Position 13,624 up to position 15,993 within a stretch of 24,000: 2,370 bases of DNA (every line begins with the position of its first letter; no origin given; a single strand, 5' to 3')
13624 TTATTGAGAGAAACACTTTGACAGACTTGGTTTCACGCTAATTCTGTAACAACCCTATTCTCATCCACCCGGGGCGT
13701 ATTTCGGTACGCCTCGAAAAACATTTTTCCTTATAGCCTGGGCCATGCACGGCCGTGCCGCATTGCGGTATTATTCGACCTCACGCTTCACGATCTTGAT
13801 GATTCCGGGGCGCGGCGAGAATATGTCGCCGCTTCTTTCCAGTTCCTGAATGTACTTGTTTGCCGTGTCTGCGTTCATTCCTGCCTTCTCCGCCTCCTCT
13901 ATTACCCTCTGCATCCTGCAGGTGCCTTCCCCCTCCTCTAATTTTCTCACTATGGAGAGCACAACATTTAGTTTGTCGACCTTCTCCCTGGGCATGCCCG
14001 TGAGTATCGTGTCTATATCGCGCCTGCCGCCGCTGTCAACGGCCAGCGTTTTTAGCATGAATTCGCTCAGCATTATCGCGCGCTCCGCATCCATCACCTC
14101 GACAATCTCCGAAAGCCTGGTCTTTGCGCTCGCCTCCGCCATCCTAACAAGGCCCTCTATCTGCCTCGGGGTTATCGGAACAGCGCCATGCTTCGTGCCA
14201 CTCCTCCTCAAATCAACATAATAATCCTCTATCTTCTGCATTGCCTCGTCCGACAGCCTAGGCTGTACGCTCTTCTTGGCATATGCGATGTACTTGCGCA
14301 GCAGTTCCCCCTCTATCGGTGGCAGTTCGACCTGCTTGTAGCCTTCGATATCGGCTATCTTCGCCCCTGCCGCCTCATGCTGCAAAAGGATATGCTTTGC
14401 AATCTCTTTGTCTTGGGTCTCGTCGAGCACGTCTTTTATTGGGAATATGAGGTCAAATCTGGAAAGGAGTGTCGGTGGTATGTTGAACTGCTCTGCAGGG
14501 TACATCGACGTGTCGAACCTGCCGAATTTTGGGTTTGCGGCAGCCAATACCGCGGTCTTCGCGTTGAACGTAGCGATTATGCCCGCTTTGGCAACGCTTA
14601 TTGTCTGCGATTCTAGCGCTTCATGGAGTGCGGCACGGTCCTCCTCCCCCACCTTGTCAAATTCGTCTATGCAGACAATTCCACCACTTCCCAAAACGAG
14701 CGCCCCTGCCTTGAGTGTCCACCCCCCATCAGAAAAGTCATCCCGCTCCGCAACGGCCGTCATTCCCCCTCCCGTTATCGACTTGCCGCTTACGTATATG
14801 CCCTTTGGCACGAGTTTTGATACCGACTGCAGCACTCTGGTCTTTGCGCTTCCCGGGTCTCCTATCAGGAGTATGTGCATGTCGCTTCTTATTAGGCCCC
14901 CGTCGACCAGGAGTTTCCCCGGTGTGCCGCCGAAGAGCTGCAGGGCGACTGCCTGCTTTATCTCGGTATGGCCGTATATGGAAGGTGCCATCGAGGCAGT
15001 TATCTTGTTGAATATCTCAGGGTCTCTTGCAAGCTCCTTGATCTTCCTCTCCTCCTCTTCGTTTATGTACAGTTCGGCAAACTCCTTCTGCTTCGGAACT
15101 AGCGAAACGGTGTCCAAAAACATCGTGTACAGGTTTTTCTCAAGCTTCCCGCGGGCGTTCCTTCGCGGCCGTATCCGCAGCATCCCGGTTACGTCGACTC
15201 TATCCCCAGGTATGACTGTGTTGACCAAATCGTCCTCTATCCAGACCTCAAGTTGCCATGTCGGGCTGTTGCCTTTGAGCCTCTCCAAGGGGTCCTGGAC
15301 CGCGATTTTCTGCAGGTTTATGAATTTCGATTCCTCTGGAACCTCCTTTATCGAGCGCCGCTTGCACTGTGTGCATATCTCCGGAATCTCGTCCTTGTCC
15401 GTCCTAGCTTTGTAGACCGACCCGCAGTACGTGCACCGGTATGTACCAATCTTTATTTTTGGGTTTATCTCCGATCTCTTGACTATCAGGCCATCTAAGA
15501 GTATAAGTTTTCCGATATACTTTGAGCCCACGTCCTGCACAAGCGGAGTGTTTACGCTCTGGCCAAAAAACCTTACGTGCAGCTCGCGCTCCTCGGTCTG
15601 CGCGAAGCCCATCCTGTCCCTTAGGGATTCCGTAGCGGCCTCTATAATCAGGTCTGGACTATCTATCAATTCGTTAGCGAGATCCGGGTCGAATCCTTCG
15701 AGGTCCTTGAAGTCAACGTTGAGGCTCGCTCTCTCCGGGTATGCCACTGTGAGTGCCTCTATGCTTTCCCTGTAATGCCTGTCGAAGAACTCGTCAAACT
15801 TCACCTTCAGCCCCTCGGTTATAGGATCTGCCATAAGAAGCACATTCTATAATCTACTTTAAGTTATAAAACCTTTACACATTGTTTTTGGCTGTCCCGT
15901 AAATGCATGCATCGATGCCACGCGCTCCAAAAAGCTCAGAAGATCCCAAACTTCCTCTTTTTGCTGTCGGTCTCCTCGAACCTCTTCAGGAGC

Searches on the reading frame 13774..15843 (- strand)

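Call 68: search_protein_families(library=ncbifam, proteins=[window:13774-15843:-], max_evalue=0.00001)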
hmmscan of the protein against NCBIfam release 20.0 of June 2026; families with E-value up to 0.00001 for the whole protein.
window:13774-15843:- (690 aa): 1 family
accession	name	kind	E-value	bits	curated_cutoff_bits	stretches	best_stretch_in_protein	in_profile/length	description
NF040949.1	minchrom_main_MCM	domain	3.2e-211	703.2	940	1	16-685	12-682/682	minichromosome maintenance protein MCM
